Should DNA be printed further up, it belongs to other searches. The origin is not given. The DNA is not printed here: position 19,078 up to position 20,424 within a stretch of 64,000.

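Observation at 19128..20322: TnpB-only element with perfect 14-bp terminal inverted repeats and a 9-bp target-site duplication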

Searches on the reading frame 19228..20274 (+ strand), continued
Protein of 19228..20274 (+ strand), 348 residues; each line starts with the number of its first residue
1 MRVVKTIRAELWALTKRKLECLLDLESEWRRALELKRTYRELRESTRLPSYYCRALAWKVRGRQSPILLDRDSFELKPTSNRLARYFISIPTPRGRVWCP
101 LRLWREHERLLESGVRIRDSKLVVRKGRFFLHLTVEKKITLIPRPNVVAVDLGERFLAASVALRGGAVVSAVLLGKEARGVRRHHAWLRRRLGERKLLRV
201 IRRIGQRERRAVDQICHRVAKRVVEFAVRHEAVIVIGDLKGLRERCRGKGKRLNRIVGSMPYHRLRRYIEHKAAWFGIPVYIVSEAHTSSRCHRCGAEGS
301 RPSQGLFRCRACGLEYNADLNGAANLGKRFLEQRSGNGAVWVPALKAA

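Call 51: search_protein_families(library=pfam, proteins=[L010:2553-3068:-, L014:2615-3004:+, L008:4043-5602:-, L076:3550-5097:-, L002:1451-2206:-, L005:4122-5828:+, L009:5524-6690:-, L015:2124-2927:+, L041:745-1680:+, L010:4128-5042:-], max_evalue=0.001)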
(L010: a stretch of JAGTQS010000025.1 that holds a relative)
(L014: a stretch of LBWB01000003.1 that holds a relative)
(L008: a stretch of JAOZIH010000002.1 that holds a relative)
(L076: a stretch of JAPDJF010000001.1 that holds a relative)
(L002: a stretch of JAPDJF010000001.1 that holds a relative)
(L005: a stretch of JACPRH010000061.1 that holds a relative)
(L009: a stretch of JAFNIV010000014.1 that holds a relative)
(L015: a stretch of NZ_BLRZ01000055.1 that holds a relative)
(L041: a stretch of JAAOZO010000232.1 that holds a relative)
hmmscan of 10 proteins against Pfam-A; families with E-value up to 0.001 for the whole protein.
L010:2553-3068:- (171 aa): 1 family
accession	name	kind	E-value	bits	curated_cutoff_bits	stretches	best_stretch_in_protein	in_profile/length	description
PF01797.21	Y1_Tnp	-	4.4e-41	140.2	23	1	42-162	2-121/121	Transposase IS200 like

L014:2615-3004:+ (129 aa): 1 family
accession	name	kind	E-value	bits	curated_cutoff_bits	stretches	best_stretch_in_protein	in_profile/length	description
PF01797.21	Y1_Tnp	-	2.2e-39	134.8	23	1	10-126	2-121/121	Transposase IS200 like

L008:4043-5602:- (519 aa): 9 families
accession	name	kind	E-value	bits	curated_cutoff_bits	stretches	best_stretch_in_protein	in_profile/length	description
PF00117.34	GATase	-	6.7e-43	147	22.8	1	12-197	1-189/190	Glutamine amidotransferase class-I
PF00958.27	GMP_synt_C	-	3e-39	133.4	27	1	427-518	1-92/92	GMP synthase C terminal domain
PF02540.23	NAD_synthase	-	6.5e-13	48.8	21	1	212-286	6-81/242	NAD synthase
PF07722.19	Peptidase_C26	-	3e-08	34.1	20.5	1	80-180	101-219/219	Peptidase C26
PF01171.26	ATP_bind_3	-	1.2e-07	32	27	1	227-384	2-158/182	PP-loop family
PF06508.19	QueC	-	2.5e-06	27.6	22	1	226-331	1-120/210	Queuosine biosynthesis protein QueC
PF02568.20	ThiI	-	0.00029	20.9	20.5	0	226-386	5-160/197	Thiamine biosynthesis protein (ThiI)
PF03054.22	tRNA_Me_trans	-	0.00035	20.7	20.6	0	226-256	2-31/202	tRNA methyl transferase HUP domain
PF01507.26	PAPS_reduct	-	0.00048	20.6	22.5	1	229-301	4-75/175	Phosphoadenosine phosphosulfate reductase domain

L076:3550-5097:- (515 aa): 8 families
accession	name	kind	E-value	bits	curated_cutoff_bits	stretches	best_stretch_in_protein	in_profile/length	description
PF00117.34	GATase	-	3.4e-46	157.7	22.8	1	8-193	1-189/190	Glutamine amidotransferase class-I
PF00958.27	GMP_synt_C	-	9.3e-41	138.2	27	1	423-514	1-92/92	GMP synthase C terminal domain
PF02540.23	NAD_synthase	-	6.6e-14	52.1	21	2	209-280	7-79/242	NAD synthase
PF07722.19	Peptidase_C26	-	5.5e-11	43.1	20.5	1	74-176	99-219/219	Peptidase C26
PF01171.26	ATP_bind_3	-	1.2e-05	25.6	27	1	223-383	2-161/182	PP-loop family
PF06508.19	QueC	-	1.3e-05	25.2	22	1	222-282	1-60/210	Queuosine biosynthesis protein QueC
PF03054.22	tRNA_Me_trans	-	0.00015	21.9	20.6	0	222-254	2-33/202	tRNA methyl transferase HUP domain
PF02568.20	ThiI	-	0.00019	21.6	20.5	1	222-383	5-161/197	Thiamine biosynthesis protein (ThiI)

L002:1451-2206:- (251 aa): 2 families
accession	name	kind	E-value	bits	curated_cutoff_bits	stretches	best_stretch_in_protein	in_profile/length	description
PF00705.23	PCNA_N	-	2.4e-26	92.4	20.3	1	1-112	1-112/127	Proliferating cell nuclear antigen, N-terminal domain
PF02747.20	PCNA_C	-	1.7e-08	35.1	23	1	128-246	5-127/128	Proliferating cell nuclear antigen, C-terminal domain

L005:4122-5828:+ (568 aa): 5 families
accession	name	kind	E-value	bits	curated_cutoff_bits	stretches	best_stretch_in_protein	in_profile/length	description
PF01855.24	POR_N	-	1.4e-52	179.2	27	1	207-442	2-230/231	Pyruvate flavodoxin/ferredoxin oxidoreductase, thiamine diP-bdg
PF01558.24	POR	-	5.8e-33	114.9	27.4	1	12-172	1-172/173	Pyruvate ferredoxin/flavodoxin oxidoreductase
PF17147.9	PFOR_II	-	1.8e-09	38.3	27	1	465-555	1-98/102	Pyruvate:ferredoxin oxidoreductase core domain II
PF02780.25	Transketolase_C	-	6.2e-06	26.6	25.9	1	464-526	9-71/124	Transketolase, C-terminal domain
PF02776.23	TPP_enzyme_N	-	2.9e-05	24.3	26.8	1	204-307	7-111/119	Thiamine pyrophosphate enzyme, N-terminal TPP binding domain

L009:5524-6690:- (388 aa): 1 family
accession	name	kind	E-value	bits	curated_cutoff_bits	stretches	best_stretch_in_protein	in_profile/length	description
PF00579.31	tRNA-synt_1b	-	8e-24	84.9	21.1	1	78-351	8-291/292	tRNA synthetases class I (W and Y)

L015:2124-2927:+ (267 aa): 1 family
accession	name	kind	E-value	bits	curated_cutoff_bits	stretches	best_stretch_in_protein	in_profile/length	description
PF09407.15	AbiEi_1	-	7.8e-05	23.3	22.2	1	73-212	5-141/142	AbiEi antitoxin C-terminal domain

L041:745-1680:+ (311 aa): 6 families
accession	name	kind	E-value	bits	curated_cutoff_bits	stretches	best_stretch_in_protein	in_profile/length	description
PF02826.25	2-Hacid_dh_C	-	8e-62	208.2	25.1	1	105-280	1-178/178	D-isomer specific 2-hydroxyacid dehydrogenase, NAD binding domain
PF00389.36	2-Hacid_dh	-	1.8e-30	105.8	24.6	1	14-310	9-132/134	D-isomer specific 2-hydroxyacid dehydrogenase, catalytic domain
PF00670.27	AdoHcyase_NAD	-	2.7e-07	31.3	27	1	121-242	8-124/162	S-adenosyl-L-homocysteine hydrolase, NAD binding domain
PF01262.27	AlaDh_PNT_C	-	4.7e-07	29.9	23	1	142-229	31-129/214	Alanine dehydrogenase/PNT, C-terminal domain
PF03446.21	NAD_binding_2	-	2e-06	28.3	21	1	142-253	2-117/161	NAD binding domain of 6-phosphogluconate dehydrogenase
PF07991.19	KARI_N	-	0.0006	19.9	20.6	1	137-233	2-98/165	Acetohydroxy acid isomeroreductase, NADPH-binding domain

L010:4128-5042:- (304 aa): 13 families
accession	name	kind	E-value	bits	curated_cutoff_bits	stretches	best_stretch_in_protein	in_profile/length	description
PF13847.12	Methyltransf_31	-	2.7e-42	144.3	27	1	104-250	2-145/145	Methyltransferase domain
PF13649.12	Methyltransf_25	-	2.8e-21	76.4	27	1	109-205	1-97/97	Methyltransferase domain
PF08241.18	Methyltransf_11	-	2.6e-20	73.3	21.2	1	110-208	1-94/95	Methyltransferase domain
PF01209.24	Ubie_methyltran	-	5.1e-17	62.4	20.1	1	101-211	43-153/233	ubiE/COQ5 methyltransferase family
PF08242.18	Methyltransf_12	-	7.3e-12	46.3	30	1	110-207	1-98/98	Methyltransferase domain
PF13489.12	Methyltransf_23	-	1.2e-09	38.5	27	1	103-212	20-119/164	Methyltransferase domain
PF01135.25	PCMT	-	1.3e-08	35.3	20.3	1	102-164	70-132/210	Protein-L-isoaspartate(D-aspartate) O-methyltransferase (PCMT)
PF06325.19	PrmA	-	1.1e-07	32.1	22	1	103-226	159-273/296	Ribosomal protein L11 methyltransferase (PrmA)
PF01728.25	FtsJ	-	3.2e-06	27.6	24.1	1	103-258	19-163/181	FtsJ-like methyltransferase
PF00891.24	Methyltransf_2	-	2.8e-05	24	22.3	1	99-252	56-210/210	O-methyltransferase domain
PF13679.12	Methyltransf_32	-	4.6e-05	23.9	27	1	104-209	24-116/143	Methyltransferase domain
PF05175.20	MTS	-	7.3e-05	22.9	23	1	106-209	32-138/170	Methyltransferase small domain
PF20922.3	Anamorsin_N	-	0.0005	20.2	27.1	0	163-301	40-156/163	Anamorsin, N-terminal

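Call 74: search_solved_structures(query=window:19228-20274:+, max_evalue=0.001, show_alignments=2)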
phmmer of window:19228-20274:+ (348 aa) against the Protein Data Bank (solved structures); distinct sequences matched with E-value up to 0.001: 24.
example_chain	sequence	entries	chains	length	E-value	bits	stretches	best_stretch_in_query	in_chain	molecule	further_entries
8hr5_A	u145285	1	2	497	7.7e-17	64.4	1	96-327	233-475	Transposase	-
9nzq_A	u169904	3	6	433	1.8e-16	63.2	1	113-332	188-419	Cas12f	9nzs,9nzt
8j12_A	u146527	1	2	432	7.4e-14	54.6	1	188-327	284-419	Transposase IS605 OrfB C-terminal domain-containing protein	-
8j3r_A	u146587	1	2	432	9.2e-14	54.3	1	188-327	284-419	Transposase IS605 OrfB C-terminal domain-containing protein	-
8j1j_A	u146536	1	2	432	1.1e-13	54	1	188-327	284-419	Transposase IS605 OrfB C-terminal domain-containing protein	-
9i8y_A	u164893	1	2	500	1.3e-13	53.8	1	183-314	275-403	CRISPR-associated endodeoxyribonuclease Cas12f1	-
7wju_A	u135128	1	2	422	1.7e-13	53.4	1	189-327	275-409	OrfB_Zn_ribbon domain-containing protein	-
8dzj_A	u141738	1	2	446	2e-13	53.2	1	189-327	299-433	OrfB_Zn_ribbon domain-containing protein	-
9nzp_A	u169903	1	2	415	4.4e-11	45.5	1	198-328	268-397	IS200/IS605 family element transposase accessory protein TnpB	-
9yyg_A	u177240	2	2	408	2.8e-10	42.8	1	94-330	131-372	AI-designed RNA-guided nuclease | AI-generated RNA-guided nuclease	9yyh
9nzo_B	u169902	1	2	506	1.8e-06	30.3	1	193-311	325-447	Cas12f Effector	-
9nzr_A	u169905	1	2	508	1.9e-06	30.3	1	193-311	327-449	Cas12f Nuclease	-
7l48_A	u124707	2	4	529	1.9e-06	30.2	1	189-329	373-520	Cas12f | Cas12f1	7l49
7c7l_A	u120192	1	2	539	2.1e-06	30.1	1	189-329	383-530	CRISPR-associated protein Cas14a.1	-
8iaz_A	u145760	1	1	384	9e-06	28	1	110-327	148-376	Transposase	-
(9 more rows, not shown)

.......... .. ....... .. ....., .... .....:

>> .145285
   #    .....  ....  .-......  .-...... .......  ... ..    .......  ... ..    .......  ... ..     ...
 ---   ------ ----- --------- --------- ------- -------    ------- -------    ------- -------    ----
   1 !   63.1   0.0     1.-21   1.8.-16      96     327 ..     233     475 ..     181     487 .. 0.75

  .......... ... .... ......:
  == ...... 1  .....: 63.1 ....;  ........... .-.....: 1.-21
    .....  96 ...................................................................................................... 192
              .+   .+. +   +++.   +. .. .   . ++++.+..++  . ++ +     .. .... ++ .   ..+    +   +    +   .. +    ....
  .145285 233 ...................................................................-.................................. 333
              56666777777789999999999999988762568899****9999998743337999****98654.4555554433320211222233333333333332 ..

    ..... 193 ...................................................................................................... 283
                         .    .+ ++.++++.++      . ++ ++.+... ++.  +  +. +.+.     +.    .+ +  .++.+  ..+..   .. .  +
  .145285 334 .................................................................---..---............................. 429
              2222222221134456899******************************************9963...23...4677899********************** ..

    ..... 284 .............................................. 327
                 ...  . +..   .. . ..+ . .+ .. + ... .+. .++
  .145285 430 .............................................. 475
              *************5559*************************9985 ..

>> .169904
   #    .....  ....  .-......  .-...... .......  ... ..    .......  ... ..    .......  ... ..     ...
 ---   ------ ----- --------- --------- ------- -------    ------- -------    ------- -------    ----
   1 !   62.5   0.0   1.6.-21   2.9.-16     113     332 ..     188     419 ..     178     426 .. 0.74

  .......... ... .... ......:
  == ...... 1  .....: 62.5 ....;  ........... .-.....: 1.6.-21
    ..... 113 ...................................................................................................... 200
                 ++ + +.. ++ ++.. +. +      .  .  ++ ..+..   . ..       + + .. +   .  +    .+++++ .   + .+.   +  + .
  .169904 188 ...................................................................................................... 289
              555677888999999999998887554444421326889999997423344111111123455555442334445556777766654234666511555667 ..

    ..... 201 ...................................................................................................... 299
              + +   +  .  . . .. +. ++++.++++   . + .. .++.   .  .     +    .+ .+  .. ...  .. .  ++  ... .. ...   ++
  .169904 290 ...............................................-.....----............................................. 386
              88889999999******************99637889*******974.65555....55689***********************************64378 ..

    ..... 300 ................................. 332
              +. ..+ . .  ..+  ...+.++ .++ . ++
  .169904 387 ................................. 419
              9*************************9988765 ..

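Call 77: find_encoding_contigs(protein=P0073, flank=2500, max_places=10)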
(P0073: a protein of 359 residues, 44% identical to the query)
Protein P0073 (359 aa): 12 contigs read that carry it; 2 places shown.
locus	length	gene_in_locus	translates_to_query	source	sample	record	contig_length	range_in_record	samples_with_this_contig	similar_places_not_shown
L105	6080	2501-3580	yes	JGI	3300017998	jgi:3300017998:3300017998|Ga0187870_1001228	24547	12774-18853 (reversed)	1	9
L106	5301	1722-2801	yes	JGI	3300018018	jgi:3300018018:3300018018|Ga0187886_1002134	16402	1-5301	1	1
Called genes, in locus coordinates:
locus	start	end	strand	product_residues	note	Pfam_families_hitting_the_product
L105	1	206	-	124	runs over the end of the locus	PF01451:LMWPc (faint)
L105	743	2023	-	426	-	PF00909:Ammonium_transp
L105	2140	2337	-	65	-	PF10049:DUF2283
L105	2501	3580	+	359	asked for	PF07282:Cas12f1-like_TNB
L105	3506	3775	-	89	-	-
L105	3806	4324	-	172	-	PF22769:DCD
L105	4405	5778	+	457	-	PF00144:Beta-lactamase, PF13969:Pab87_oct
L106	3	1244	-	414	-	?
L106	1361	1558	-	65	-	PF10049:DUF2283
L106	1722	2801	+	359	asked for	PF07282:Cas12f1-like_TNB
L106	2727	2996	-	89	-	-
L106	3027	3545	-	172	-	PF22769:DCD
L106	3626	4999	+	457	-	PF00144:Beta-lactamase, PF13969:Pab87_oct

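Call 78: find_encoding_contigs(protein=P0010, flank=1500, max_places=3)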
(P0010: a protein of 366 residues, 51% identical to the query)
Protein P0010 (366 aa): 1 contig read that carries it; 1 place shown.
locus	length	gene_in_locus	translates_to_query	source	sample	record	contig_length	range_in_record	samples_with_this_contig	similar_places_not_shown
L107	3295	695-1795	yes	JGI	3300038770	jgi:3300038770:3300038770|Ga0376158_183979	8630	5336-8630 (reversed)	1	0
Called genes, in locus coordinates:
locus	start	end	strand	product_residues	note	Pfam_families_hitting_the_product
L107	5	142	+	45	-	-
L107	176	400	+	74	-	PF02535:Zip (weak)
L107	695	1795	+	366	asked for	PF07282:Cas12f1-like_TNB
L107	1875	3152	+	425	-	PF01637:ATPase_2 (weak), PF13191:AAA_16, PF13401:AAA_22, PF00004:AAA, PF22606:Cdc6-ORC-like_ATPase_lid (weak), PF22703:Cdc6_lid, PF09079:WHD_Cdc6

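Call 79: find_encoding_contigs(protein=P0012, flank=1500, max_places=3)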
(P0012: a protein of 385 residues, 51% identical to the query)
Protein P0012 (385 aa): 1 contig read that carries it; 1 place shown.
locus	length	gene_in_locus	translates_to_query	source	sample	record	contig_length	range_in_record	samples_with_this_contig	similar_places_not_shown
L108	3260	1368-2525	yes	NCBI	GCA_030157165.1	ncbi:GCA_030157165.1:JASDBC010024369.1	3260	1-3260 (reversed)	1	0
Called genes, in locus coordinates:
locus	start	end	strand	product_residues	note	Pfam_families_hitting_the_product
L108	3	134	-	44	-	?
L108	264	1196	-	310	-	PF01063:Aminotran_4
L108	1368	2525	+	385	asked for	PF07282:Cas12f1-like_TNB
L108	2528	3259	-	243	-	?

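Call 80: find_encoding_contigs(protein=P0007, flank=1500, max_places=3)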
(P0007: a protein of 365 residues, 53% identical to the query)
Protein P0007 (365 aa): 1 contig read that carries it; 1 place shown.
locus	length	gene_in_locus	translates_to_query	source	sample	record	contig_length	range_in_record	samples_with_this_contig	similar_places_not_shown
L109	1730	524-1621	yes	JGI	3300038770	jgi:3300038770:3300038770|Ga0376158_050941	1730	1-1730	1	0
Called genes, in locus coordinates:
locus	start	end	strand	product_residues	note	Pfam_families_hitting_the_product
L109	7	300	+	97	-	-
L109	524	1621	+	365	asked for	PF07282:Cas12f1-like_TNB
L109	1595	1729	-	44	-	?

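Call 89: find_related_loci(query=A1, collection=viral_contigs, flank=4000)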
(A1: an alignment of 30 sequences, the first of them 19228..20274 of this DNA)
Query A1 (348 aa) in viral_contigs; peptide patterns used: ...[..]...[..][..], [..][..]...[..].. (x = any residue, [..] = any of these).
42 stretches matched a pattern, but none encodes a relative of the query by tblastn (E <= 1e-3).
